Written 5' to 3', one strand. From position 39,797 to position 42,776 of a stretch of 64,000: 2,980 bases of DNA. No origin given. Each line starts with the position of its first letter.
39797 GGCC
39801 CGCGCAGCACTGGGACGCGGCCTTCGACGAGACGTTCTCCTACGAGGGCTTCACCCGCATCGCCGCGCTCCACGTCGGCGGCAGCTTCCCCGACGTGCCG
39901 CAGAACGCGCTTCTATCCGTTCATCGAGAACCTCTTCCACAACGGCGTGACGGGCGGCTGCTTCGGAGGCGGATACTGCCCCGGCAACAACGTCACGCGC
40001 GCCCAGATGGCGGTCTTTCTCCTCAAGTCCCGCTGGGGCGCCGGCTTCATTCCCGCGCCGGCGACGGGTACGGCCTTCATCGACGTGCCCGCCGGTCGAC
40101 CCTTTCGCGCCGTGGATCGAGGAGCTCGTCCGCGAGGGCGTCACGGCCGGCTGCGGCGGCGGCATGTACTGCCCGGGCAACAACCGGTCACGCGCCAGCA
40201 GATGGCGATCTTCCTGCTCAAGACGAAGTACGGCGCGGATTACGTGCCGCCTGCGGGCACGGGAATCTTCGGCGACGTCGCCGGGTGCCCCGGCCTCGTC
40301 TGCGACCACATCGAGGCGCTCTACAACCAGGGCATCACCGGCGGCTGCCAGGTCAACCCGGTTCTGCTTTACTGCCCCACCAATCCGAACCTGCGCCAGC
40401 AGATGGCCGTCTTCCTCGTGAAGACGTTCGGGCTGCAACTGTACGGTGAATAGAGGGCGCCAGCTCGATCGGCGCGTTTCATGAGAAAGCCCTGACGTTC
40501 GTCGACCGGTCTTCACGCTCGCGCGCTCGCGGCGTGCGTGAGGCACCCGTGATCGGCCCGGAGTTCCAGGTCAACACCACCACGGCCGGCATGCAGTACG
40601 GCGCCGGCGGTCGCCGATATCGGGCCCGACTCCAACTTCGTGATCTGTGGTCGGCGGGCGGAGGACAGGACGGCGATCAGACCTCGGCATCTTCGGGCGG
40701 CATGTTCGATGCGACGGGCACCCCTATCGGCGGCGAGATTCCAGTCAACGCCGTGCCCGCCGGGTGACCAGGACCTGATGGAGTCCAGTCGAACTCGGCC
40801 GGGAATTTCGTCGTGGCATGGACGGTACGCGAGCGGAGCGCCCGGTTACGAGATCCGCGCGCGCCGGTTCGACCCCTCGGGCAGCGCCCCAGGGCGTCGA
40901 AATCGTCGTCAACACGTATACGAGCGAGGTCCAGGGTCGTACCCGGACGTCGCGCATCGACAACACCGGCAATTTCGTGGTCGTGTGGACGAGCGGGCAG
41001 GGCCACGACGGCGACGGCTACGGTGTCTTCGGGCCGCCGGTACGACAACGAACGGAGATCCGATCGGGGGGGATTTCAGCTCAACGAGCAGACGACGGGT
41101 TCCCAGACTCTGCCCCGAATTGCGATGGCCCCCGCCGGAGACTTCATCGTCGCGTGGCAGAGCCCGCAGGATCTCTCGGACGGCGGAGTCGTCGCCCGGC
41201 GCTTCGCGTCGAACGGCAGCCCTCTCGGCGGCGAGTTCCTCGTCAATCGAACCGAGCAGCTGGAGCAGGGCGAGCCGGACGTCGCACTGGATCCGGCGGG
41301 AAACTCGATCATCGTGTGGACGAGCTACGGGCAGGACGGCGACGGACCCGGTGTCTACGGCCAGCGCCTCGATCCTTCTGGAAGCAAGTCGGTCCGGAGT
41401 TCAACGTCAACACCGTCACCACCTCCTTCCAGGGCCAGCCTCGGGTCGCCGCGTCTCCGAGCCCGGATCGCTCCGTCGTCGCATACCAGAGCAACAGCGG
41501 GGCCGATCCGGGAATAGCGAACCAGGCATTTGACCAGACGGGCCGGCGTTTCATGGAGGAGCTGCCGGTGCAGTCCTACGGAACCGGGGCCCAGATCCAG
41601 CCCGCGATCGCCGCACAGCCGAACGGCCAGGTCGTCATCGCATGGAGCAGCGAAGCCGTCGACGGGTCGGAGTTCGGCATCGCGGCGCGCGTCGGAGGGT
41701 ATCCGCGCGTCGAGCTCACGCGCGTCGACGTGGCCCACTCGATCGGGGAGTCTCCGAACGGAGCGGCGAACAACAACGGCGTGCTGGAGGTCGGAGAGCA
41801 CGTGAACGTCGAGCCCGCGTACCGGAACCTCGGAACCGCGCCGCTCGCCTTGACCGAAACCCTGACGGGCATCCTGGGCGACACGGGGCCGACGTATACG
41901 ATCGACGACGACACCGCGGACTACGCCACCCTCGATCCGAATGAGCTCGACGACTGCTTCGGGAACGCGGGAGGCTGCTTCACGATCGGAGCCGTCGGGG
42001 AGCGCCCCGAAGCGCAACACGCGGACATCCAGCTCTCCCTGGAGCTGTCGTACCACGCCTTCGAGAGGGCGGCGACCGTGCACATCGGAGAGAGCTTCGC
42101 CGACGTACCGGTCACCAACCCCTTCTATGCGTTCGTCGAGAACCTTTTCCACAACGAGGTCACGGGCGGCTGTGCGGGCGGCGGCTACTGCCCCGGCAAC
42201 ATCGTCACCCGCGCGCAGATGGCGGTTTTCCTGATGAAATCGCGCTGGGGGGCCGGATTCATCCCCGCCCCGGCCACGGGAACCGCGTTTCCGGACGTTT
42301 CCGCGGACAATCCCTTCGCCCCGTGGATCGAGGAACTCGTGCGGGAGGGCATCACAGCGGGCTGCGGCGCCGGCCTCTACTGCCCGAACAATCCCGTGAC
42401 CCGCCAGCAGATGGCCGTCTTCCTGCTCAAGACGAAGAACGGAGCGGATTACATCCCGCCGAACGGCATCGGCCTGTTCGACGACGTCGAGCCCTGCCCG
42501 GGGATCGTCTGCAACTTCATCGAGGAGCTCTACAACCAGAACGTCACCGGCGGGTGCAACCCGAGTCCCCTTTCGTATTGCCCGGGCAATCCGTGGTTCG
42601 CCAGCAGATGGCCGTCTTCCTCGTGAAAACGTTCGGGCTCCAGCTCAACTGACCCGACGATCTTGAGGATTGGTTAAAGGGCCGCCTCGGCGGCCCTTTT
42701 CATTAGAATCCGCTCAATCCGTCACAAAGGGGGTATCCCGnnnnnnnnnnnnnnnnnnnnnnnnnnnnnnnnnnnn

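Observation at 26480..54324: A cysteine-containing SLH-like triple-repeat cassette is shared by nine secreted proteins with unrelated N-terminal domains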

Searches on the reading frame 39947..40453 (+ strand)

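Call 3: search_protein_families(library=pfam, proteins=[window:39947-40453:+], max_evalue=0.1)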
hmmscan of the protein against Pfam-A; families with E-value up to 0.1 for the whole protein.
window:39947-40453:+ (168 aa): 1 family
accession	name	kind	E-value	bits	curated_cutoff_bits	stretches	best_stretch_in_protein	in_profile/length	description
PF00395.25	SLH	-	9.5e-05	22.7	20.8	0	11-22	33-44/44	S-layer homology domain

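Call 4: search_protein_families(library=ncbifam, proteins=[window:39947-40453:+], max_evalue=0.1)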
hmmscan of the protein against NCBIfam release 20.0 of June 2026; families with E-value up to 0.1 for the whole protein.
window:39947-40453:+ (168 aa): 0 families

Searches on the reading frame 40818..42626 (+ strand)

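Call 3: search_protein_families(library=pfam, proteins=[window:40818-42626:+], max_evalue=0.1)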
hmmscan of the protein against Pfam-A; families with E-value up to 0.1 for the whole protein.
window:40818-42626:+ (602 aa): 1 family
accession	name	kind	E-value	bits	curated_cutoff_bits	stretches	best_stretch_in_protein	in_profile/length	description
PF00395.25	SLH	-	1.6e-09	38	20.8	1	491-533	2-44/44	S-layer homology domain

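Call 4: search_protein_families(library=ncbifam, proteins=[window:40818-42626:+], max_evalue=0.1)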
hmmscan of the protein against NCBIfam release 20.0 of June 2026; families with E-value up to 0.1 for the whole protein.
window:40818-42626:+ (602 aa): 1 family
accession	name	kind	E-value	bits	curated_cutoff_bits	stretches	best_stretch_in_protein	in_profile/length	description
NF033190.2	inl_like_NEAT_1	exception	0.00014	20.3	1275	1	396-473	673-749/754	NEAT domain-containing leucine-rich repeat protein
